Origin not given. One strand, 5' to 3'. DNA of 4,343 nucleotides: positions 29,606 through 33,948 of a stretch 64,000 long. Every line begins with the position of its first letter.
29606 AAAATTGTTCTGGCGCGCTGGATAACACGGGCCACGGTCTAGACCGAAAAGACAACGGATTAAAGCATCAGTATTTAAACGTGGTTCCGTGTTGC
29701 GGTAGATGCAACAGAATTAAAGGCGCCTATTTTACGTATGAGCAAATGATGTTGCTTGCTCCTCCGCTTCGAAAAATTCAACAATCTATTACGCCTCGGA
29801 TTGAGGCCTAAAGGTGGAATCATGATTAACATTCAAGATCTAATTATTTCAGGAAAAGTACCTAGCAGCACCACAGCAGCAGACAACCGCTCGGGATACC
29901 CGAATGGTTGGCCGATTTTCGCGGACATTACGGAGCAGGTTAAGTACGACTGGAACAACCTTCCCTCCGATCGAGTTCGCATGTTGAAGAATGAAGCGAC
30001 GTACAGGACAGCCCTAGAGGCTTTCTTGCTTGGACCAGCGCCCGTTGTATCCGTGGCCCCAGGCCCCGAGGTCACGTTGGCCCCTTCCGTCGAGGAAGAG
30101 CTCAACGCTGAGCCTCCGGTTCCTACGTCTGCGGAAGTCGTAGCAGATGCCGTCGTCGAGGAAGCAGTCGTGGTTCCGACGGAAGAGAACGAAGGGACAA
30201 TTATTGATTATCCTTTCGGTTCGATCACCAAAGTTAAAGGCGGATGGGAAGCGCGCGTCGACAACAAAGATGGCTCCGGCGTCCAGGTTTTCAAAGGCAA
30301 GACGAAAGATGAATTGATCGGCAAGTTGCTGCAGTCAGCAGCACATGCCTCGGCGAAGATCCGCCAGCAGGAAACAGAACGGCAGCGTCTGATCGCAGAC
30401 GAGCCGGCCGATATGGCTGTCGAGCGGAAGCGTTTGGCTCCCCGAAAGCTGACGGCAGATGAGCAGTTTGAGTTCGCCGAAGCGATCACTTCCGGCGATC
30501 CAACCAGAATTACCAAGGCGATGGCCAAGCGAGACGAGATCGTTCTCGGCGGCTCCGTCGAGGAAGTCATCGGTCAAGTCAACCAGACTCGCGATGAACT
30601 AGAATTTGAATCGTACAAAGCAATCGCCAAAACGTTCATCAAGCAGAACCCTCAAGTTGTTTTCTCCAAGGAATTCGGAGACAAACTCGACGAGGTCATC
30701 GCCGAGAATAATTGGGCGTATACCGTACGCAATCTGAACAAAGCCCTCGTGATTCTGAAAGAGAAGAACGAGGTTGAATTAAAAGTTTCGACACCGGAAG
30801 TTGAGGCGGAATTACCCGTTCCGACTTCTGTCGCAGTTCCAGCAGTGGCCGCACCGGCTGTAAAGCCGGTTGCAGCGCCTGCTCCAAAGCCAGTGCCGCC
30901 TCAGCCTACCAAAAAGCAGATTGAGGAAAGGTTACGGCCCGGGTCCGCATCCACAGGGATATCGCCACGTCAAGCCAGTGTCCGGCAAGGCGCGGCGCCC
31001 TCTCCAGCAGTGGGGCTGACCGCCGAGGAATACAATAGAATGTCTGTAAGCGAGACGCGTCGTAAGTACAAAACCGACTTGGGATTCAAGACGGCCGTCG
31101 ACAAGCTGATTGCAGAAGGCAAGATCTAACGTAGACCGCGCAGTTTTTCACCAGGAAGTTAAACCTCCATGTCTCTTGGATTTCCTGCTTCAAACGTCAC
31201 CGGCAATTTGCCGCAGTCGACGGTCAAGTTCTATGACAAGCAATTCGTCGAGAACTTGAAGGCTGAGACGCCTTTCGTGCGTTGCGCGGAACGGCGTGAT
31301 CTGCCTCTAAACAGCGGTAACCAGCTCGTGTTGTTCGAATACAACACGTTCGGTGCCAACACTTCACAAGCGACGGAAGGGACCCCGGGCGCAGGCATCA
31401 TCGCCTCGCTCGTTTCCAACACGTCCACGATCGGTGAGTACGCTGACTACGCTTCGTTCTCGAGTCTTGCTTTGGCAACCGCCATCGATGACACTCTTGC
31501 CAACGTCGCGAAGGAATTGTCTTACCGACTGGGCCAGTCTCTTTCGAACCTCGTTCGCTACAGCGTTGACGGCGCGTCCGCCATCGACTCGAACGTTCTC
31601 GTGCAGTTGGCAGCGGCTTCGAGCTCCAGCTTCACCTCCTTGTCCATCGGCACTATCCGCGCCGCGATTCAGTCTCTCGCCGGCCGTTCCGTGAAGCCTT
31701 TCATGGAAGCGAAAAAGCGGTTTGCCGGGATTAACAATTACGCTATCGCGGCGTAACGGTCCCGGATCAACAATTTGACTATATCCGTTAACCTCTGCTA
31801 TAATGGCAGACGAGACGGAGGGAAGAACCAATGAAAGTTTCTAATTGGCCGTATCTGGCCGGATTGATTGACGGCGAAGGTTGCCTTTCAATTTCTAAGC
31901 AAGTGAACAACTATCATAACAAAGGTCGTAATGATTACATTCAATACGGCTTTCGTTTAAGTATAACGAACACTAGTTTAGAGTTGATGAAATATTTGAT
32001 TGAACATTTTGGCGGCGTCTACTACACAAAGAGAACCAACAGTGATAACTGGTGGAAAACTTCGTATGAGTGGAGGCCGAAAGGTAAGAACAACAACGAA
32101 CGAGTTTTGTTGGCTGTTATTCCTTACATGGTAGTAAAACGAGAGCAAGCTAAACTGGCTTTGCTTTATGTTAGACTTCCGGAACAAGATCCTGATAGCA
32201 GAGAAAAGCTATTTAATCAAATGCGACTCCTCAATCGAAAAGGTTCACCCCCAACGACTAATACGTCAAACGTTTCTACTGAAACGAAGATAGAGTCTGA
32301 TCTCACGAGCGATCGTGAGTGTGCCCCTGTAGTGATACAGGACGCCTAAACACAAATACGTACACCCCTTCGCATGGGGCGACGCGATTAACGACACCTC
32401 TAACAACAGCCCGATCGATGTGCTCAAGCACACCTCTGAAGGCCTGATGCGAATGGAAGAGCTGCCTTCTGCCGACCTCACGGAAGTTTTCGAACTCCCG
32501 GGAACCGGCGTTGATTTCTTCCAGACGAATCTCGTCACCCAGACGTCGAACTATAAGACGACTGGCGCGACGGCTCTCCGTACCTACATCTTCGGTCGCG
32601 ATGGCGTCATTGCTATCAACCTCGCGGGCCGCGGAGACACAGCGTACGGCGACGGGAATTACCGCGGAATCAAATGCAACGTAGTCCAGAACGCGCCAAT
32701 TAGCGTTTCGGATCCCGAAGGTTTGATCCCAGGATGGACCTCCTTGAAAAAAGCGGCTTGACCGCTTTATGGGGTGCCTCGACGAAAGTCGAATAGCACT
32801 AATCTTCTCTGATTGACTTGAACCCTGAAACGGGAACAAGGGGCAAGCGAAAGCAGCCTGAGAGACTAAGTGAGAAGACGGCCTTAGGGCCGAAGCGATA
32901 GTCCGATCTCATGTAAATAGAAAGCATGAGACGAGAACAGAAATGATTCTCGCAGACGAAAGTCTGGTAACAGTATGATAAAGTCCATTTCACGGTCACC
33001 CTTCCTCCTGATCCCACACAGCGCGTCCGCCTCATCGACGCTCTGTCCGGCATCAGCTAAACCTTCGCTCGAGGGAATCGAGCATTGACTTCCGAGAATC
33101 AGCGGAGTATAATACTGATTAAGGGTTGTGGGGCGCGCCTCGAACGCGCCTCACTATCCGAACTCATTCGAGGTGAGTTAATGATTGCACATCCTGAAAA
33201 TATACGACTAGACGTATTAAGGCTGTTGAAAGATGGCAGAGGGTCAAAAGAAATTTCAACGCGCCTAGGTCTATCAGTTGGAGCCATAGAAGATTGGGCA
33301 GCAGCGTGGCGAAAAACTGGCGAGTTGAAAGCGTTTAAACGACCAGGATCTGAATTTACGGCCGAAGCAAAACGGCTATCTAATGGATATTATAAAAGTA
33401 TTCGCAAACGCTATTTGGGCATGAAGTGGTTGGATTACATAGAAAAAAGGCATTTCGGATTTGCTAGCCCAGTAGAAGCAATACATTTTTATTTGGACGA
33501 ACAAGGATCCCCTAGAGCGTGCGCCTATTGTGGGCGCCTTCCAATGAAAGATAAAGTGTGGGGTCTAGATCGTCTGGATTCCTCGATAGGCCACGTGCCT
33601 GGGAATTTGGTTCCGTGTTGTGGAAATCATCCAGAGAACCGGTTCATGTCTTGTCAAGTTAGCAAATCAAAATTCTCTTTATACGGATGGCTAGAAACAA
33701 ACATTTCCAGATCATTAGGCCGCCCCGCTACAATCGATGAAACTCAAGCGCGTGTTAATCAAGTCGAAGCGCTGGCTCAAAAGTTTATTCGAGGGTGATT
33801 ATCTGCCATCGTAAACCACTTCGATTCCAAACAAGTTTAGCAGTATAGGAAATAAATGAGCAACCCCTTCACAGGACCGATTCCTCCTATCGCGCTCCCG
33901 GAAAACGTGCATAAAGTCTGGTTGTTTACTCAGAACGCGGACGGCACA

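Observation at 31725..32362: Capsid intron 1 appears to lack the canonical terminal G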

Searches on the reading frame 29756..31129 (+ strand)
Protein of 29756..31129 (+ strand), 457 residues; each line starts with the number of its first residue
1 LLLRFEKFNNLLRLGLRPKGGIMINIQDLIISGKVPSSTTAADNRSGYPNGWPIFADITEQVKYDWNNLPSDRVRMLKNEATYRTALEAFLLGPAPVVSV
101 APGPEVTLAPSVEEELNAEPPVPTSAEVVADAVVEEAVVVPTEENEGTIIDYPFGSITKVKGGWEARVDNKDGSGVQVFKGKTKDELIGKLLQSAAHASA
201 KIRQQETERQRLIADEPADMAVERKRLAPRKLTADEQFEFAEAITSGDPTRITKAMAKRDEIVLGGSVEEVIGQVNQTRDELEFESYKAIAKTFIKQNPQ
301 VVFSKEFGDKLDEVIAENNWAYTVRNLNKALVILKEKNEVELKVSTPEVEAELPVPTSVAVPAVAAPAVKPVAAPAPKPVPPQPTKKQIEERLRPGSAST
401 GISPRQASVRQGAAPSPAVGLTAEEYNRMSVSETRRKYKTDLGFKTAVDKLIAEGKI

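Call 5: search_protein_families(library=pfam, proteins=[window:29756-31129:+], max_evalue=0.1)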
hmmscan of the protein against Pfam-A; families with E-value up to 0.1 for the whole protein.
window:29756-31129:+ (457 aa): 2 families
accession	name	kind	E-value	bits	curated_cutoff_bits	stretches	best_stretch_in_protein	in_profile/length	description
PF15433.11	MRP-S31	-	0.0078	16.3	28.7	1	180-303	79-172/304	Mitochondrial 28S ribosomal protein S31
PF10256.14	Erf4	-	0.057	13.9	29.3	0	298-332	12-46/116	Golgin subfamily A member 7/ERF4 family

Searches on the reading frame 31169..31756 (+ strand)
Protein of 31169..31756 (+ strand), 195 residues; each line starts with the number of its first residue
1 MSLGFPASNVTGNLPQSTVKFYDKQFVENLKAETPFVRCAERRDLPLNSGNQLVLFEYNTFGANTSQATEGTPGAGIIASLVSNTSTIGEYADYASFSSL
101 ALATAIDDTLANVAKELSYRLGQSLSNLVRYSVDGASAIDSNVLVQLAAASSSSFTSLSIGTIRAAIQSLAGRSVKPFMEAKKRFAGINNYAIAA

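Call 5: search_protein_families(library=pfam, proteins=[window:31169-31756:+], max_evalue=0.1)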
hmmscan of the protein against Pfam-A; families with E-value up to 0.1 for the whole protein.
window:31169-31756:+ (195 aa): 1 family
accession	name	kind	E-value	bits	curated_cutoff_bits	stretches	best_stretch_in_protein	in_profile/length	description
PF15596.11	Imm57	-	0.0023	18.4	25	1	76-141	5-70/100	Immunity protein 57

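Call 13: search_protein_representatives(protein=window:31169-31729:+)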
Query: 187 residues. Proteins with E-value up to 0.001 (for the whole library): 428; up to 1e-10: 86; up to 1e-30: 12. The best 150 are listed.
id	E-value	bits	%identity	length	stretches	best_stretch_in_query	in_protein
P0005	5.4e-55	202.2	56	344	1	6-187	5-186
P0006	6.5e-54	198.7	58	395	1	5-187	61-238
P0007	3.3e-47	177.0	63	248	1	2-144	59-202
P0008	2.3e-45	170.9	49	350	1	5-186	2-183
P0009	1.1e-42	162.3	48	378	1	7-177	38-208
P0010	2.9e-38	147.9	50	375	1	6-178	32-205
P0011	6.2e-37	143.6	50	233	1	5-169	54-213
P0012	2.2e-35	138.5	64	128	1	58-187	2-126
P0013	5.1e-35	137.3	51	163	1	6-155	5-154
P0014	5.0e-33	130.9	46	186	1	10-179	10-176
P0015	1.5e-31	126.1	45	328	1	6-178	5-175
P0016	4.1e-31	124.6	45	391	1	6-174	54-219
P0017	5.5e-29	117.7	51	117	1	1-117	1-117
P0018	7.8e-28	114.0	43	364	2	64-180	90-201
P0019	4.3e-26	108.3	39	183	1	5-180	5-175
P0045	1.7e-17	80.3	41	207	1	43-179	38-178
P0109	4.2e-09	53.1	54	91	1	114-187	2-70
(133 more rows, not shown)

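Call 17: find_encoding_contigs(protein=P0012, flank=4000, max_places=4)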
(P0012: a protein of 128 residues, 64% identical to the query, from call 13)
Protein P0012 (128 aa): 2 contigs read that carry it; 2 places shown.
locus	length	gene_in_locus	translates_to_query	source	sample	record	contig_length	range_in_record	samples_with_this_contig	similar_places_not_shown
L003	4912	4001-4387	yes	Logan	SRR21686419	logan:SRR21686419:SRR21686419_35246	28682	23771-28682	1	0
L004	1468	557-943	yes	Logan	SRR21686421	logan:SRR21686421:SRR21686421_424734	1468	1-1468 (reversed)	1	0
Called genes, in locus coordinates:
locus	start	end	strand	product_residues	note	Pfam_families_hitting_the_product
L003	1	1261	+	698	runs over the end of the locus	PF23899:SU10_portal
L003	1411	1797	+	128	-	-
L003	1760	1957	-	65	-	-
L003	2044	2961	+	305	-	-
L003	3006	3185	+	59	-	-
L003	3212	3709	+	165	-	-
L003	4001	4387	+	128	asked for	-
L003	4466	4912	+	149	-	?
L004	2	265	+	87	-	?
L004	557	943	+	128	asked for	-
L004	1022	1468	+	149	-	?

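Call 18: find_encoding_contigs(protein=P0109, flank=4000, max_places=4)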
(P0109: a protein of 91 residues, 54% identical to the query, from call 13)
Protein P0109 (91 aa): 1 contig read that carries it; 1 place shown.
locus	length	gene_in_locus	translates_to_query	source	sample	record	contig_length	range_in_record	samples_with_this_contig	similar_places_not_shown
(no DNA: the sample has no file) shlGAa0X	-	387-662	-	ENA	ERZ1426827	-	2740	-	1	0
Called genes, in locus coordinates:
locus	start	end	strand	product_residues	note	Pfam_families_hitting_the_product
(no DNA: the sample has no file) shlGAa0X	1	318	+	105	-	?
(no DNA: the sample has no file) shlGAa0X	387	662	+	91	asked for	-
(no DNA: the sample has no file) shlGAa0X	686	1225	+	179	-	-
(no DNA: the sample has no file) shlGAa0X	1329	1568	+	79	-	-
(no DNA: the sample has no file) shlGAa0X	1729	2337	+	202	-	-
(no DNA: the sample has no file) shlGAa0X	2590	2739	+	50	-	?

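Call 19: find_encoding_contigs(protein=P0045, flank=4000, max_places=4)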
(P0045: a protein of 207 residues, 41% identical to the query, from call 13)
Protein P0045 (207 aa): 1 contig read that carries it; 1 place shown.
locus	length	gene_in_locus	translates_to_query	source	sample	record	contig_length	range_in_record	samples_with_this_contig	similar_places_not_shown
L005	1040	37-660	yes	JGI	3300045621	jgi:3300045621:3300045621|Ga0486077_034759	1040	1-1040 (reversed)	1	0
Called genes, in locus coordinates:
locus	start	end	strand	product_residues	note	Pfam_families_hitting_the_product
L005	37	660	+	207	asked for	-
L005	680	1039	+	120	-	?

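Call 73: search_protein_families(library=phrogs, proteins=[window:31169-31729:+], max_evalue=0.001)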
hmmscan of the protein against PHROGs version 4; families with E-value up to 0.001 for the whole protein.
window:31169-31729:+ (187 aa): 1 family
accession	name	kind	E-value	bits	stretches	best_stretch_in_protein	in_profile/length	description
phrog_1357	-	head and packaging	9.4e-14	52.1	1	12-178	27-201/356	major head protein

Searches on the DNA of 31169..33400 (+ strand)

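Call 4: search_rna_families(source=window, start=31400, end=33400, threshold=evalue, max_evalue=10, show_alignments=5)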
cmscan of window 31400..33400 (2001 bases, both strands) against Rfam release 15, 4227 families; matches with E-value up to 10: 2.
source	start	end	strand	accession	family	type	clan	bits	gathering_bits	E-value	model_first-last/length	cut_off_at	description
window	32108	32319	+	RF00028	Intron_gpI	Intron;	-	25.6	50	0.00065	1-253/253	no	Group I catalytic intron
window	33152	33222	+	RF01173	snoU105B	Gene; snRNA; snoRNA; CD-box;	CL00075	22.2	49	0.099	1-80/80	no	Small nucleolar RNA U105B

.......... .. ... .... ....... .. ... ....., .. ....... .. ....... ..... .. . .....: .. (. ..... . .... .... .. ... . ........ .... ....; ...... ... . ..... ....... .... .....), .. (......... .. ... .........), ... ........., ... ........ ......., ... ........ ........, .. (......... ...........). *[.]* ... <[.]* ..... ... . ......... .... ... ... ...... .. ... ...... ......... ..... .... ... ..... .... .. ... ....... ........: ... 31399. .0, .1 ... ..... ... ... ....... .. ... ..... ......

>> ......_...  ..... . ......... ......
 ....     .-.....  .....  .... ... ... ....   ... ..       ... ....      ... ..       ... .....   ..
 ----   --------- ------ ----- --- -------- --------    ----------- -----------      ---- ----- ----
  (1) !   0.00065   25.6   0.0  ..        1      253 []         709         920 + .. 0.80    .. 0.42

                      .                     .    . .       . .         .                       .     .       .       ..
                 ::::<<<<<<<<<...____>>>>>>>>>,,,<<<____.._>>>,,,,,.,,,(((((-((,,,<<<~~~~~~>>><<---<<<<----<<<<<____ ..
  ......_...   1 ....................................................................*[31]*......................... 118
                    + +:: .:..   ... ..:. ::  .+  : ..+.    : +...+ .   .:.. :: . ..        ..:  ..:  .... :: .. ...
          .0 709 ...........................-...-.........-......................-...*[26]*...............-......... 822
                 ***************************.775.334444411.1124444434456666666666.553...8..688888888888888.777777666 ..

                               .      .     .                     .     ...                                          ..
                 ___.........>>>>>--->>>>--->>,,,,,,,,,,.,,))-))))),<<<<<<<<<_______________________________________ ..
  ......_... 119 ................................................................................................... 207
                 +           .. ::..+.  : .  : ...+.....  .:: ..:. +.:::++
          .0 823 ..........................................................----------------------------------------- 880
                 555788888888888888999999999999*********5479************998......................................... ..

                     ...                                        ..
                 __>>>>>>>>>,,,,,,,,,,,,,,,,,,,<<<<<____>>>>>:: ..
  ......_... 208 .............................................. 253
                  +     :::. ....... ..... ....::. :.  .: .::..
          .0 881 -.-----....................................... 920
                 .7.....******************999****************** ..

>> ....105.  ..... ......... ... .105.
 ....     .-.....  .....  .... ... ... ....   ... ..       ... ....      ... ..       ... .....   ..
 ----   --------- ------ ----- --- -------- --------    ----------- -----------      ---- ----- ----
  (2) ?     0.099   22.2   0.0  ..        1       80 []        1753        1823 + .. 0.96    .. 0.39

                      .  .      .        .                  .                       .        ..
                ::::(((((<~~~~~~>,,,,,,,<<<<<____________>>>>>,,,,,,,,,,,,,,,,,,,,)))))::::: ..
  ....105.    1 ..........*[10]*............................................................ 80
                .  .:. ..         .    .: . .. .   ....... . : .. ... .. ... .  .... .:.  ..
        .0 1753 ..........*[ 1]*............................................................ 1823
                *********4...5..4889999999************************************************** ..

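Call 6: search_dna_similar(query=window:31169-33060:+, collection=phages, mode=distant, max_rows=25)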
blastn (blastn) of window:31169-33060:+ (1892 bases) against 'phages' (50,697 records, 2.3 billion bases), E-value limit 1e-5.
Records with a match: 1; places in all: 1; records where one place covers at least 80% of the query: 0.
Best place of each record, by identity: 60-80% 1.
By first word of the organism name: Tunturiibacter 1.
By host as written in the record: Tunturiibacter psychrotolerans X5P2 1.
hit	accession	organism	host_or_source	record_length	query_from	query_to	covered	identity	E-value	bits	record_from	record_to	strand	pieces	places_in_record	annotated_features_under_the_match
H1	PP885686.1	Tunturiibacter phage Tunturi_3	Tunturiibacter psychrotolerans X5P2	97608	34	1574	43%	68.1%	4e-34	266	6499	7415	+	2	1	major head protein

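Call 8: get_annotated_region(hit=H1, flank=3000)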
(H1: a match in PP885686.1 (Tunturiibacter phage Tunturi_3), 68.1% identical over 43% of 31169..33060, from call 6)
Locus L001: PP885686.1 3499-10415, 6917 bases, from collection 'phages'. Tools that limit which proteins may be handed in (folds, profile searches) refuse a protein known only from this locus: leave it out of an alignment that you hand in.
description: Tunturiibacter phage Tunturi_3, complete genome.
organism: Tunturiibacter phage Tunturi_3 (NCBI taxid 3378200)
taxonomy: Viruses; Duplodnaviria; Heunggongvirae; Uroviricota; Caudoviricetes
host: Tunturiibacter psychrotolerans X5P2; source: soil; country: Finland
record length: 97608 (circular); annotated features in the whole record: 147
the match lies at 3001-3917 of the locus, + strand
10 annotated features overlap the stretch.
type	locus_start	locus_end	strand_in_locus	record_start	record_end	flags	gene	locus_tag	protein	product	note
CDS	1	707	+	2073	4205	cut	-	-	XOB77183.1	portal protein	ORF2; gp2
CDS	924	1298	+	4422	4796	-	-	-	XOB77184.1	hypothetical protein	ORF3; gp3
CDS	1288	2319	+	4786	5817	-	-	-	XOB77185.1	hypothetical protein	ORF4; gp4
CDS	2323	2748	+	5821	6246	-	-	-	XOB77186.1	acetyltransferase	ORF5; gp5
CDS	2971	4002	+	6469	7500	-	-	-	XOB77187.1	major head protein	ORF6; gp6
CDS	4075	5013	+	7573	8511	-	-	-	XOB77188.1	tail fiber protein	ORF7; gp7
CDS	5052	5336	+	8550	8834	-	-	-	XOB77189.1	hypothetical protein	ORF8; gp8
CDS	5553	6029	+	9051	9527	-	-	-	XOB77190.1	hypothetical protein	ORF9; gp9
CDS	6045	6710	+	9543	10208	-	-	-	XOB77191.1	hypothetical protein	ORF10; gp10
CDS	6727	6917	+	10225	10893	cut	-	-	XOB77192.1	hypothetical protein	ORF11; gp11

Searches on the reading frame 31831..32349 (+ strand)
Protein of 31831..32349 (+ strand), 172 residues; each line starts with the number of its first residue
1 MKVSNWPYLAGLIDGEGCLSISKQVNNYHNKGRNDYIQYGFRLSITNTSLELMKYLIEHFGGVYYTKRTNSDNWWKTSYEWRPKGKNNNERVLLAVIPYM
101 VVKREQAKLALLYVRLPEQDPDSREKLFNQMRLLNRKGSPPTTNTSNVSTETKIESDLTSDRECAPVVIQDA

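Call 5: search_protein_families(library=pfam, proteins=[window:31831-32349:+], max_evalue=0.1)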
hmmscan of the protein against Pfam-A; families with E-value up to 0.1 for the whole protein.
window:31831-32349:+ (172 aa): 3 families
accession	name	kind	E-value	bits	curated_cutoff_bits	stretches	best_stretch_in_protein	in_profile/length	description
PF00961.24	LAGLIDADG_1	-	7.5e-09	36.8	23.1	1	9-79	1-66/102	LAGLIDADG endonuclease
PF14528.11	LAGLIDADG_3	-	0.028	15.1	22.5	0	8-79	6-64/82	LAGLIDADG-like domain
PF17241.8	Retrotran_gag_4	-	0.049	13.8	23.5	1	21-87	80-144/154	Ty5 Gag N-terminal region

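Call 22: find_related_loci(query=window:31831-32346:+, collection=viral_contigs, flank=3000)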
Query window:31831-32346:+ (172 aa) in viral_contigs; peptide patterns used: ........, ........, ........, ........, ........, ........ (x = any residue, [..] = any of these).
7 stretches matched a pattern, but none encodes a relative of the query by tblastn (E <= 1e-3).

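Call 73: search_protein_families(library=phrogs, proteins=[window:31831-32346:+], max_evalue=0.001)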
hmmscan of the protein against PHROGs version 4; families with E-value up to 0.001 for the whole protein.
window:31831-32346:+ (172 aa): 1 family
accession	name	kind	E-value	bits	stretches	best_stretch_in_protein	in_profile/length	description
phrog_5046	-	DNA, RNA and nucleotide metabolism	3.2e-23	83.7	1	5-112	7-108/161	HNH endonuclease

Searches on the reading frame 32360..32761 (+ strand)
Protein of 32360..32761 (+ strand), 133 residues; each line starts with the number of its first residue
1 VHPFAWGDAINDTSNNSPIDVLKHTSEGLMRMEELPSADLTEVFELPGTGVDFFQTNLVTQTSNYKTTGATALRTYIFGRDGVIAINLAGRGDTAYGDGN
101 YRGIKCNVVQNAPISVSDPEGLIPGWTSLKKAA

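Call 5: search_protein_families(library=pfam, proteins=[window:32360-32761:+], max_evalue=0.1)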
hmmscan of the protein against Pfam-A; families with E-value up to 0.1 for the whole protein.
window:32360-32761:+ (133 aa): 0 families

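Call 23: find_related_loci(query=window:32360-32743:+, collection=viral_contigs, flank=3000)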
Query window:32360-32743:+ (128 aa) in viral_contigs; peptide patterns used: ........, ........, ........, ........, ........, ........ (x = any residue, [..] = any of these).
32 stretches matched a pattern; 26 encode a relative of the query (tblastn E <= 1e-3); 26 distinct loci.
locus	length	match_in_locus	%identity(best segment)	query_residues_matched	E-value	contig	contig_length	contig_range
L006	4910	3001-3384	99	1-128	3e-87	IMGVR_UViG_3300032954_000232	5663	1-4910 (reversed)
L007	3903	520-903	99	1-128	4e-87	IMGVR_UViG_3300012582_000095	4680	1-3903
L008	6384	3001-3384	97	1-128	7e-85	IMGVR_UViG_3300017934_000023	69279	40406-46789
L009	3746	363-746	95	1-128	8e-85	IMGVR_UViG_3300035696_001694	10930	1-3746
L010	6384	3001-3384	94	1-128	4e-84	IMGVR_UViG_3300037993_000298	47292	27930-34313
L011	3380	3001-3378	94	1-126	1e-83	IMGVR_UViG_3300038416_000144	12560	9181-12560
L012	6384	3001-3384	94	1-128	1e-83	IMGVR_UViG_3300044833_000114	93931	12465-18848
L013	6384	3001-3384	95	1-128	2e-83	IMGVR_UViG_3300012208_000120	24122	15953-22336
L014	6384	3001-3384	95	1-128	2e-82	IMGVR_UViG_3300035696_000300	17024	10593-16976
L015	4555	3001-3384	92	1-128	2e-81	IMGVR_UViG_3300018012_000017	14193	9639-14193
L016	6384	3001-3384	92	1-128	2e-81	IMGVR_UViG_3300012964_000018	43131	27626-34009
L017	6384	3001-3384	95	1-128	2e-78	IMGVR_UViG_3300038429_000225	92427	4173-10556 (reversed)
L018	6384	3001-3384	84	1-128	7e-75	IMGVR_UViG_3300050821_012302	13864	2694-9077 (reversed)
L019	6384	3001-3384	83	1-128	3e-74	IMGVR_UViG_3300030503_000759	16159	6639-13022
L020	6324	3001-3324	97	1-108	2e-71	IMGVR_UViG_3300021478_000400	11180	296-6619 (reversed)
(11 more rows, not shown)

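Call 73: search_protein_families(library=phrogs, proteins=[window:32360-32743:+], max_evalue=0.001)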
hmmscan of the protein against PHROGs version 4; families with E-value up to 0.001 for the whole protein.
window:32360-32743:+ (128 aa): 0 families

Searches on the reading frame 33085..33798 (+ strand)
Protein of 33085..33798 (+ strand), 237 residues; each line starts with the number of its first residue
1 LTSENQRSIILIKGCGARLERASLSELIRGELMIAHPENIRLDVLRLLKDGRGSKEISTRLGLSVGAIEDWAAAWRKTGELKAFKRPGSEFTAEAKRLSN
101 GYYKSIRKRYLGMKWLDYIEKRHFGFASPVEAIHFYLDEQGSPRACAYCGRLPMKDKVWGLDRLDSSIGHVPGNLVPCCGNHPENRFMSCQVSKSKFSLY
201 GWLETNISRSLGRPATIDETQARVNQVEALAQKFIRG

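Call 5: search_protein_families(library=pfam, proteins=[window:33085-33798:+], max_evalue=0.1)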
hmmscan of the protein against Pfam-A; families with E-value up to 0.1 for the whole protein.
window:33085-33798:+ (237 aa): 4 families
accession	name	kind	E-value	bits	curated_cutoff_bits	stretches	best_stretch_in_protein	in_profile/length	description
PF13518.12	HTH_28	-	1.4e-05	25.5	25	1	41-81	2-44/52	Helix-turn-helix domain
PF13384.12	HTH_23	-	2.9e-05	24.2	24.6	1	40-80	6-46/50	Homeodomain-like domain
PF13551.12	HTH_29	-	0.00022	21.7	28.1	1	41-88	1-49/64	Winged helix-turn helix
PF00196.25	GerE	-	0.056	13.5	23.5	0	43-66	9-32/57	Bacterial regulatory proteins, luxR family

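Call 73: search_protein_families(library=phrogs, proteins=[window:33181-33795:+], max_evalue=0.001)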
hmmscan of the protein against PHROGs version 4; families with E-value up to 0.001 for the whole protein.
window:33181-33795:+ (205 aa): 1 family
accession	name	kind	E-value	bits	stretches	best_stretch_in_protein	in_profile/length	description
phrog_1035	-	DNA, RNA and nucleotide metabolism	1e-07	33.1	1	102-147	153-203/271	endonuclease VII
